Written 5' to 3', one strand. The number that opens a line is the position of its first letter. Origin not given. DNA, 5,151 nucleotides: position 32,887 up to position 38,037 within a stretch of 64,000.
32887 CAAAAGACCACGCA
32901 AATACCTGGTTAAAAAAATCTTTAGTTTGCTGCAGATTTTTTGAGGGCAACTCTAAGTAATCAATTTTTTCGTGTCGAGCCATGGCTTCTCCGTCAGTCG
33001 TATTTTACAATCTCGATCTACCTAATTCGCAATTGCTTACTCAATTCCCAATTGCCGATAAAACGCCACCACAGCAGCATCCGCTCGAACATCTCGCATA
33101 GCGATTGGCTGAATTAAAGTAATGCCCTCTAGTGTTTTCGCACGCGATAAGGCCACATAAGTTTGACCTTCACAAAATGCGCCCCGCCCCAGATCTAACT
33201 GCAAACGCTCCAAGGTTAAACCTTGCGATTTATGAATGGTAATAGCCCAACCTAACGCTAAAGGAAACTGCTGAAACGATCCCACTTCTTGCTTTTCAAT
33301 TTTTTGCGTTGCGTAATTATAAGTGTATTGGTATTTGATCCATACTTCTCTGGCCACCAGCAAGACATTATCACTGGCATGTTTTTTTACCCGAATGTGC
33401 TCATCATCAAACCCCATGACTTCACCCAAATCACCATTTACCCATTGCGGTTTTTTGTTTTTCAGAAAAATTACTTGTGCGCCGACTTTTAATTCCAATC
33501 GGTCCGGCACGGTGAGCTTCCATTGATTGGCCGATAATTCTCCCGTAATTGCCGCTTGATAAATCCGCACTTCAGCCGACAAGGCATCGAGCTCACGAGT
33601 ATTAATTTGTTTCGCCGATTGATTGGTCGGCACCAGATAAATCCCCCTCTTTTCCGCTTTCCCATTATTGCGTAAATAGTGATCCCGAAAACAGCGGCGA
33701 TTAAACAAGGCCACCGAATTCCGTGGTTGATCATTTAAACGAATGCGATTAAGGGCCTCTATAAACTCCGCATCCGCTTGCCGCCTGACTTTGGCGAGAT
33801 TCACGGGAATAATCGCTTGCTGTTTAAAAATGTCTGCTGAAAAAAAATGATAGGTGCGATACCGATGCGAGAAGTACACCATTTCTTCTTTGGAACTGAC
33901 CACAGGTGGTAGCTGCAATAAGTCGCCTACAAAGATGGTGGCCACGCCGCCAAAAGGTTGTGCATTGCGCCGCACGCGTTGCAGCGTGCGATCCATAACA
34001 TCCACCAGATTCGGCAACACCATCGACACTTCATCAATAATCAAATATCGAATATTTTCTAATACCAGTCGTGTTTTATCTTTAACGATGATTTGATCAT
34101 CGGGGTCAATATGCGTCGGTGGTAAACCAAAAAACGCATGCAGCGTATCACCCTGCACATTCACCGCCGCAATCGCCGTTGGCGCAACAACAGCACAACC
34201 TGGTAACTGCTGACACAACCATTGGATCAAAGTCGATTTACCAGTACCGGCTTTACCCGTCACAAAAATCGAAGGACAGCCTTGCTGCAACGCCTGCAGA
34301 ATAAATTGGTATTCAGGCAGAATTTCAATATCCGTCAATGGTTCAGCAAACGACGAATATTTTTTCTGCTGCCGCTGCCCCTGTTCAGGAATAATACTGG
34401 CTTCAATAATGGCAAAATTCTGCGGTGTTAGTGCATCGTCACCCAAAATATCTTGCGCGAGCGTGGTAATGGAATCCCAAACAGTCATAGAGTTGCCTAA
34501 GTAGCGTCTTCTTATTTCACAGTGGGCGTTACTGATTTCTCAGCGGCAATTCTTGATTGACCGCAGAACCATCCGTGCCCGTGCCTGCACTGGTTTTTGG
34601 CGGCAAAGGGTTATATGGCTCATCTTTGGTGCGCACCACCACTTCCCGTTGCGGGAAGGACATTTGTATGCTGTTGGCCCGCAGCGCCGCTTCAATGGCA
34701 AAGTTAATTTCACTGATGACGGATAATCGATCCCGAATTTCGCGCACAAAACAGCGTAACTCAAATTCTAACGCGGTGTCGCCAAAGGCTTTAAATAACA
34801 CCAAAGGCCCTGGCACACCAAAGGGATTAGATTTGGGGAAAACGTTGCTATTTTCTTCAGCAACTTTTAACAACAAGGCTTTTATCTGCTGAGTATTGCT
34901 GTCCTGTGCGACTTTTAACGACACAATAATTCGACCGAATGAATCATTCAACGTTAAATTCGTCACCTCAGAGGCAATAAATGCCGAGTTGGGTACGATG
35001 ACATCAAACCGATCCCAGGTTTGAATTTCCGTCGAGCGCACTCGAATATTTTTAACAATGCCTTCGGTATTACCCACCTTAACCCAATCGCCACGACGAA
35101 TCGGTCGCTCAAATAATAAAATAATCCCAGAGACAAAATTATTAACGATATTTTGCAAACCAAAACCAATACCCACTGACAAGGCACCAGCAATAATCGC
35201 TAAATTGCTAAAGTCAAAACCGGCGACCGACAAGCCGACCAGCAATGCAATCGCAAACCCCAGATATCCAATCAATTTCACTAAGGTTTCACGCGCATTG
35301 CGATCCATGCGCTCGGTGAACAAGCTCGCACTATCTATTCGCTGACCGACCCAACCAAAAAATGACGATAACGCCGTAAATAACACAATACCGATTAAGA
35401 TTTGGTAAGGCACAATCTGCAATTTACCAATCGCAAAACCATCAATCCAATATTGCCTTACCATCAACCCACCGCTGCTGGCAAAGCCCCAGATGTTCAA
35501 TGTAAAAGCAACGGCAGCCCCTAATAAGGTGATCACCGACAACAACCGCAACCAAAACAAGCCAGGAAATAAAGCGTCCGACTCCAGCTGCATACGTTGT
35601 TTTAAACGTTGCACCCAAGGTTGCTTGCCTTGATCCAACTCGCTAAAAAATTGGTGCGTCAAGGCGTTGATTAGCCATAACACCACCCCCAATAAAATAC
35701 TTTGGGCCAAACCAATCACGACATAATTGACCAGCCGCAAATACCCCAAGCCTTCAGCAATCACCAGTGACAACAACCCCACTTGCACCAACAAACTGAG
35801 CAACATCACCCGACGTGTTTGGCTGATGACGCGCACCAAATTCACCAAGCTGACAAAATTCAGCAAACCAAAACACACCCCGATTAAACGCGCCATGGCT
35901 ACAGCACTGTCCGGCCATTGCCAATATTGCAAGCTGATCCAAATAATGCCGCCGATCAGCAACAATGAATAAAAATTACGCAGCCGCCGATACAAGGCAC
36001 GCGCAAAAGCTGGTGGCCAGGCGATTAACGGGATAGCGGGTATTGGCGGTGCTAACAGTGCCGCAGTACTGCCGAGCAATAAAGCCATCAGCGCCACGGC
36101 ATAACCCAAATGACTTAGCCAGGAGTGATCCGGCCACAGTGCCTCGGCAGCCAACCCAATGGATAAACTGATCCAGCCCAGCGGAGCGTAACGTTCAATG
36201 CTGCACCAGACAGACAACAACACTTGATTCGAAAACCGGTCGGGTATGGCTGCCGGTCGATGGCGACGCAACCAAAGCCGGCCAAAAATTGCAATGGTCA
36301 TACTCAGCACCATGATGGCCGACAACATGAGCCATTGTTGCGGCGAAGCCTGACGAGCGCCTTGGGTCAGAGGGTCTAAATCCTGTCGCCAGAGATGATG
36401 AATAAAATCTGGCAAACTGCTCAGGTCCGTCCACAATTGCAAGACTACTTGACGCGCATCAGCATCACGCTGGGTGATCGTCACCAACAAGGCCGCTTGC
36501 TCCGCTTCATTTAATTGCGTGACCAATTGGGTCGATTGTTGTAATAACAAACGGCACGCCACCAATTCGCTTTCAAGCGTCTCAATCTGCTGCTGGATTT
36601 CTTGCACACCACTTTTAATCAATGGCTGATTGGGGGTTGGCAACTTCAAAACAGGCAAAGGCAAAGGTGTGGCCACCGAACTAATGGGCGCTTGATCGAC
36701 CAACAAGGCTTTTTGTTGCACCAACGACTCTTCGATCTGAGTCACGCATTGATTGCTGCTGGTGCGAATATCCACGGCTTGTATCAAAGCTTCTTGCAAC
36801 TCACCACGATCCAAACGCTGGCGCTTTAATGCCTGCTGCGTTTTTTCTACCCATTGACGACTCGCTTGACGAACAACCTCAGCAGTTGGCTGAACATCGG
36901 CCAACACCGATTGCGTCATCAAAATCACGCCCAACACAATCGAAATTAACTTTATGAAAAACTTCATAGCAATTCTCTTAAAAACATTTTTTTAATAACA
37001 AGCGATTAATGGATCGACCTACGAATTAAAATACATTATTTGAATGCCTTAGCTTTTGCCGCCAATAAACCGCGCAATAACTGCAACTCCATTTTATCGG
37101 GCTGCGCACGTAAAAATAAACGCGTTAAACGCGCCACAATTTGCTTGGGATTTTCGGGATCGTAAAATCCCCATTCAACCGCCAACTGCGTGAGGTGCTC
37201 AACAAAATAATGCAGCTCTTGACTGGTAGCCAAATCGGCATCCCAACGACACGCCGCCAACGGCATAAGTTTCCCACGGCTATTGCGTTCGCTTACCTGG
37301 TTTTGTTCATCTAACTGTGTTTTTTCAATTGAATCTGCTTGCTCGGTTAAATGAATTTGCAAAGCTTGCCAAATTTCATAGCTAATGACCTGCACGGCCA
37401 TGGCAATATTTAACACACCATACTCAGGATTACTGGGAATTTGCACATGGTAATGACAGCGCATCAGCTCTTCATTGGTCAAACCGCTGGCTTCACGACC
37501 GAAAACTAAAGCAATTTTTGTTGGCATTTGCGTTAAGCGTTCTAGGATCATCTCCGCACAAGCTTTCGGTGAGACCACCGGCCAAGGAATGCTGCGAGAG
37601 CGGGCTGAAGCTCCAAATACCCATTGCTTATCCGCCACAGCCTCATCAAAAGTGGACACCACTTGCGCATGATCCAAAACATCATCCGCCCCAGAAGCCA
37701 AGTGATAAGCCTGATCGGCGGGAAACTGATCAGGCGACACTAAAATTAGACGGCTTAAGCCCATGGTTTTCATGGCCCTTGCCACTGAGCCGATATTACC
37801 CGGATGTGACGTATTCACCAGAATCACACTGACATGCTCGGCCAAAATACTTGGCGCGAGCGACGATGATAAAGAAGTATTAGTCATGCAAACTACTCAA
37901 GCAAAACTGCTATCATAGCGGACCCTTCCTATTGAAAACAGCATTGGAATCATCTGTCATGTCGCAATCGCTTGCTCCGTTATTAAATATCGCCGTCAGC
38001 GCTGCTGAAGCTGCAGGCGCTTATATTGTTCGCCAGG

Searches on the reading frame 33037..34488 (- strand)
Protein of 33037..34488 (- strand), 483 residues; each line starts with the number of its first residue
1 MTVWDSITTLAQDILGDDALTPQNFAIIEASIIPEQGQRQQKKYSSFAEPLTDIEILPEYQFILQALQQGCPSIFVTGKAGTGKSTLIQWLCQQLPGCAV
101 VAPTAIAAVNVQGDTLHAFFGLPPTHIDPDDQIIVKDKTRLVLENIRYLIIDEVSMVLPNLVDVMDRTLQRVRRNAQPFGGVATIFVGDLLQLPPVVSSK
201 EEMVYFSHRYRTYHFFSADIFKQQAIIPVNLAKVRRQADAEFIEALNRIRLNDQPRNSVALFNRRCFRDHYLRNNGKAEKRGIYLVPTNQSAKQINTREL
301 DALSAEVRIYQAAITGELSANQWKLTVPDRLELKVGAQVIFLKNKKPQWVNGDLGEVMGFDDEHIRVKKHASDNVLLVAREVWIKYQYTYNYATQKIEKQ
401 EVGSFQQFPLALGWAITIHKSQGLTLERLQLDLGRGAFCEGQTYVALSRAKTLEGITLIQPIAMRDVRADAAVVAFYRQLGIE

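Call 21: search_protein_families(library=pfam, proteins=[window:33037-34488:-], max_evalue=0.00001)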
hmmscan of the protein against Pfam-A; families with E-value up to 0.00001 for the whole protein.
window:33037-34488:- (483 aa): 4 families
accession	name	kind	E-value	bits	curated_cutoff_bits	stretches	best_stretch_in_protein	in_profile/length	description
PF05970.20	PIF1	-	4.7e-28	98.7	25.9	1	66-251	17-214/223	PIF1-like helicase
PF02689.20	Herpes_Helicase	-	7.3e-12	44.6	27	1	74-174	62-169/808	Helicase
PF13245.12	AAA_19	-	2.1e-10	41.4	25.1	1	73-196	13-132/134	AAA domain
PF13604.12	AAA_30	-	5.4e-09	36.5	27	1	67-253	14-172/191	AAA domain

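Call 83: search_protein_families(library=padloc, proteins=[window:33037-34488:-], max_evalue=0.001)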
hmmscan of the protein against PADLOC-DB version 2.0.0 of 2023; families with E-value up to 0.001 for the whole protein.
window:33037-34488:- (483 aa): 8 families
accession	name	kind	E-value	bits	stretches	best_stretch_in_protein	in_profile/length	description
PDLC05065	PDC-S68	-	8.1e-15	51.7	2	63-196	613-745/1221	-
PDLC05066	PDC-S68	-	2.5e-13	47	2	74-200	590-725/1202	-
PDLC01734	typeIV_RecD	-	6.1e-12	42.6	1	74-196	357-476/763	RecD_0_IVD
PDLC04476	PDC-M16A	-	1.2e-11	41.8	1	67-297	20-283/691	-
PDLC05064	PDC-S68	-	1.5e-11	40.8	1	75-196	704-824/1273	-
PDLC01148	RecD_like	-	4.9e-10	36.3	1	75-196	332-445/719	RecD/Tra ATPase fused to N-terminal HHH domain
PDLC04475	PDC-M16A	-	2.4e-08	31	1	185-297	172-288/721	-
PDLC05035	PDC-S53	-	8e-05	18.9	0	63-96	502-535/900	-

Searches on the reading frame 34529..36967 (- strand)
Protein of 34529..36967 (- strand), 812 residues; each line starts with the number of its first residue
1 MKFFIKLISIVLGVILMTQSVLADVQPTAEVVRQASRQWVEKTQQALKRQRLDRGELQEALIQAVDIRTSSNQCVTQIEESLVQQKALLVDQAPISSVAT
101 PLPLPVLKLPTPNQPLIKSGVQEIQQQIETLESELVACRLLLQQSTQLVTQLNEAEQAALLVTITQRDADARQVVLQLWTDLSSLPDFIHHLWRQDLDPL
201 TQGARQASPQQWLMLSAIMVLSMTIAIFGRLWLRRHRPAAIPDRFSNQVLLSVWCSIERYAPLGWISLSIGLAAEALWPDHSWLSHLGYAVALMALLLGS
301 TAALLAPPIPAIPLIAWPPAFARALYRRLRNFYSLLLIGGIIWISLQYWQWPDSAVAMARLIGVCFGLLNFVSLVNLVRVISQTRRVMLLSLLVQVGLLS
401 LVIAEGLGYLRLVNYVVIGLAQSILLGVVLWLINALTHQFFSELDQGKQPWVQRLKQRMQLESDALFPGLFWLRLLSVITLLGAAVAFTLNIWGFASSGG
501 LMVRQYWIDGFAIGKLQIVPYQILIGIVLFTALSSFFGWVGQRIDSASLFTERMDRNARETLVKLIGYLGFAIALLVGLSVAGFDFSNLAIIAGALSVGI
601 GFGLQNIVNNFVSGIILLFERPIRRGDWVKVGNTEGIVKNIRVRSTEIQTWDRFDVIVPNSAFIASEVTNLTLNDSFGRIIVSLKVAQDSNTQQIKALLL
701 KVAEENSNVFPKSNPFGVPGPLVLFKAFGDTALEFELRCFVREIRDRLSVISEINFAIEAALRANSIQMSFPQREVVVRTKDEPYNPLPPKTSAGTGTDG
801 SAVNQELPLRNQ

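Call 21: search_protein_families(library=pfam, proteins=[window:34529-36967:-], max_evalue=0.00001)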
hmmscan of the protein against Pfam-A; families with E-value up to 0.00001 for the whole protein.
window:34529-36967:- (812 aa): 2 families
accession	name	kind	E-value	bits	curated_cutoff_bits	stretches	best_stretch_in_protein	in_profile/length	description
PF00924.24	MS_channel_2nd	-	3e-22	79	20.2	1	606-672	1-67/68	Mechanosensitive ion channel, beta-domain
PF21082.3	MS_channel_3rd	-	8.2e-14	52.2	21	1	682-769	3-88/88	Mechanosensitive ion channel MscS, C-terminal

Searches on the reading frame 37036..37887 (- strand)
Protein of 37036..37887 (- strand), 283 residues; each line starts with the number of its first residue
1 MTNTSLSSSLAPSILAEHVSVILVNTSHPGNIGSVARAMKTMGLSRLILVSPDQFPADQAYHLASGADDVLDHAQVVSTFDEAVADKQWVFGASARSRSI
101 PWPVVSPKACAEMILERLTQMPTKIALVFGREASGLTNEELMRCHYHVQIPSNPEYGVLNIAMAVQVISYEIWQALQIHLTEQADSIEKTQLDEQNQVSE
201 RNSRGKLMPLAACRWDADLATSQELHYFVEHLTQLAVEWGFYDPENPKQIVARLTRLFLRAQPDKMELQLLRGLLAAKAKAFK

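Call 21: search_protein_families(library=pfam, proteins=[window:37036-37887:-], max_evalue=0.00001)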
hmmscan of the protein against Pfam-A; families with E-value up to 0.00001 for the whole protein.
window:37036-37887:- (283 aa): 1 family
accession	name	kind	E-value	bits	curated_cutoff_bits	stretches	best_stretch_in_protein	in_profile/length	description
PF00588.24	SpoU_methylase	-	7e-30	104.4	29.7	1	19-170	2-142/142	SpoU rRNA Methylase family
